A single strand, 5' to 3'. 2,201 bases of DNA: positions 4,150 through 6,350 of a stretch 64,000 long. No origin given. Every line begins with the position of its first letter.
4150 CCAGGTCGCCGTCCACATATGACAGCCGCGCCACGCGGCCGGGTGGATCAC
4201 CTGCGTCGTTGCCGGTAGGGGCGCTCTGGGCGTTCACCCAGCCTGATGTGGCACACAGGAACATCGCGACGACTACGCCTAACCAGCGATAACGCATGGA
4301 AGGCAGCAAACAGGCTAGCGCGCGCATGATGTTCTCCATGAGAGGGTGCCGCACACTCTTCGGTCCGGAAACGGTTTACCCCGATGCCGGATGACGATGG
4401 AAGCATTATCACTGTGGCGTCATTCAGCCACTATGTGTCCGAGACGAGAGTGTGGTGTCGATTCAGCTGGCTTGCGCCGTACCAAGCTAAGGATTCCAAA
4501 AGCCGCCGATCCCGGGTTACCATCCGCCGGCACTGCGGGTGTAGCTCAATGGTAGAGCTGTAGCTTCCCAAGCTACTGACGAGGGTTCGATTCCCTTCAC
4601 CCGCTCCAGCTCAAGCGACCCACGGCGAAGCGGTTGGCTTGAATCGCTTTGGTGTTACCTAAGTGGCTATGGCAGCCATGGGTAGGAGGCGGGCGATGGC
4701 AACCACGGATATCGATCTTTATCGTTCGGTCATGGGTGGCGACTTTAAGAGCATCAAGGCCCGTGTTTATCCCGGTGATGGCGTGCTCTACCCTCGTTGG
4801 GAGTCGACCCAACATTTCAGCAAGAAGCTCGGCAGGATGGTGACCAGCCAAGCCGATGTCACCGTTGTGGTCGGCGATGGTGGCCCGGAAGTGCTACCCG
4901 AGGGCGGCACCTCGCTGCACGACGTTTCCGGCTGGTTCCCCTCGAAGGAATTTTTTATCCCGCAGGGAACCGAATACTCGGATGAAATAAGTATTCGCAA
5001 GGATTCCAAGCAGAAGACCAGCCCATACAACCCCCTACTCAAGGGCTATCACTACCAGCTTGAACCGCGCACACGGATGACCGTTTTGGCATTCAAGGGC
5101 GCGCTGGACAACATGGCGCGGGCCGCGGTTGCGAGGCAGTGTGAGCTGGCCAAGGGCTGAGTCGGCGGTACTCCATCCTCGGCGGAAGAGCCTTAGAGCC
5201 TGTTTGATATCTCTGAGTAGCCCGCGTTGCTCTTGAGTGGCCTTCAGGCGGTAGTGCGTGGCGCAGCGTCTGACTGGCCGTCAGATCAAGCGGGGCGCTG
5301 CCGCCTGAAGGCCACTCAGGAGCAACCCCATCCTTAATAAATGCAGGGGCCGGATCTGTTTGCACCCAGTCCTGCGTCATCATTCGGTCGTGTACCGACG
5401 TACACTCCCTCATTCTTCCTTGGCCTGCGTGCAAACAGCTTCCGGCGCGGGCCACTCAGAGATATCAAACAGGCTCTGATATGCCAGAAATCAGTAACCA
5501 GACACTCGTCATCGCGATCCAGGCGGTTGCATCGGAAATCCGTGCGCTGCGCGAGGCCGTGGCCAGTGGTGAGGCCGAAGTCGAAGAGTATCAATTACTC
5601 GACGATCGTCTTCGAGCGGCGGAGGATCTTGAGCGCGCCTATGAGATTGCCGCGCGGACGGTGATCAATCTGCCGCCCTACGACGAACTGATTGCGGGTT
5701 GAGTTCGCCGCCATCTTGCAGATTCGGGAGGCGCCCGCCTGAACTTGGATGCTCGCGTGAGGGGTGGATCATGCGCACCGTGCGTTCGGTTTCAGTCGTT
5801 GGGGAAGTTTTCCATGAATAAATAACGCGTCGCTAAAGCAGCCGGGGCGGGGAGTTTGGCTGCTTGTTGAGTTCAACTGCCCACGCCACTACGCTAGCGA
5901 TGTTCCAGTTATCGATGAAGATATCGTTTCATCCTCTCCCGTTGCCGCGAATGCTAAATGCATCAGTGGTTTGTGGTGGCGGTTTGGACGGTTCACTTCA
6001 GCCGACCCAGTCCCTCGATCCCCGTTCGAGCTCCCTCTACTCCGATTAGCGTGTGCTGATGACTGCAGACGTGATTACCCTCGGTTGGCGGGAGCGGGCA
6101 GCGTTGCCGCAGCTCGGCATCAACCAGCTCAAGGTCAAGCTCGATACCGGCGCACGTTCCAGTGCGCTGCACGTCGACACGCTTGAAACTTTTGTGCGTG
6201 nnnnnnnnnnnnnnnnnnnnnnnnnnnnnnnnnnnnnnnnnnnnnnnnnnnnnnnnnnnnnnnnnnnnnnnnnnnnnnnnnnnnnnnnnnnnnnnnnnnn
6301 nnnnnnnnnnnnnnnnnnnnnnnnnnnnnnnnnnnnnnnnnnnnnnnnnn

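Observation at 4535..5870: Orphan Tse2-like toxin / Tsi2-like immunity cassette in a lower-GC islet directly 3' of tRNA-Gly(CCC), with no T6SS context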

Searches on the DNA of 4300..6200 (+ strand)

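Call 12: search_rna_families(source=window, start=4300, end=6200, threshold=evalue, max_evalue=1)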
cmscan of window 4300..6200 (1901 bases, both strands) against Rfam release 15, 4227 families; matches with E-value up to 1: 4.
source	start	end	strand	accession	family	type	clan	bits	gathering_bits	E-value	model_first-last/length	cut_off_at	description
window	4535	4605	+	RF00005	tRNA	Gene; tRNA;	CL00001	72.3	29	2.2e-15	1-71/71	no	tRNA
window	5226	5326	+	RF04104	MIR918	Gene; miRNA;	-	32.6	268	0.002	1-265/265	no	MIR918 microRNA precursor family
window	5233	5319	+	RF03443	mir-2131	Gene; miRNA;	-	26.5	92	0.023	1-89/89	no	mir-2131 microRNA precursor family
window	5217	5334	-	RF03771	mir-341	Gene; miRNA;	-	22.3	90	0.11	1-96/96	no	mir-341 microRNA precursor family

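Call 51: search_dna_similar(query=window:5195-5477:+, collection=plasmids, mode=distant, max_evalue=0.01, max_rows=10)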
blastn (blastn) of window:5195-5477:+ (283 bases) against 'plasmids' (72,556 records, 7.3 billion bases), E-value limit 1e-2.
No match.

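Call 87: search_dna_similar(query=window:5195-5477:+, collection=phages, mode=distant, max_evalue=0.01, max_rows=5)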
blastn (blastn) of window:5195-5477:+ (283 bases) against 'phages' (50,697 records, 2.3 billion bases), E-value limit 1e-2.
Records with a match: 1; places in all: 1; records where one place covers at least 80% of the query: 0.
Best place of each record, by identity: 80-90% 1.
By first word of the organism name: Streptomyces 1.
By host as written in the record: Streptomyces griseus ATCC 10137 1.
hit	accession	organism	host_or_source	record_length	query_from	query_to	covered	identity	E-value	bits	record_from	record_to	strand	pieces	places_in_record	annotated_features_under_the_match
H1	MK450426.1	Streptomyces phage Euratis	Streptomyces griseus ATCC 10137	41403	86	126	14%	85.7%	6e-3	46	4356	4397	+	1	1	5: major capsid protein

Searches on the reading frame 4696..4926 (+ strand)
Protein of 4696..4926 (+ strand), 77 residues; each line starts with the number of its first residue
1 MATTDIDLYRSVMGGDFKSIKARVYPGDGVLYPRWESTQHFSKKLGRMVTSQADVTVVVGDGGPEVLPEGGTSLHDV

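Call 55: search_solved_structures(query=window:4696-4926:+, max_evalue=10, show_alignments=3)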
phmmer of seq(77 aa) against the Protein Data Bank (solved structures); distinct sequences matched with E-value up to 10: 0.
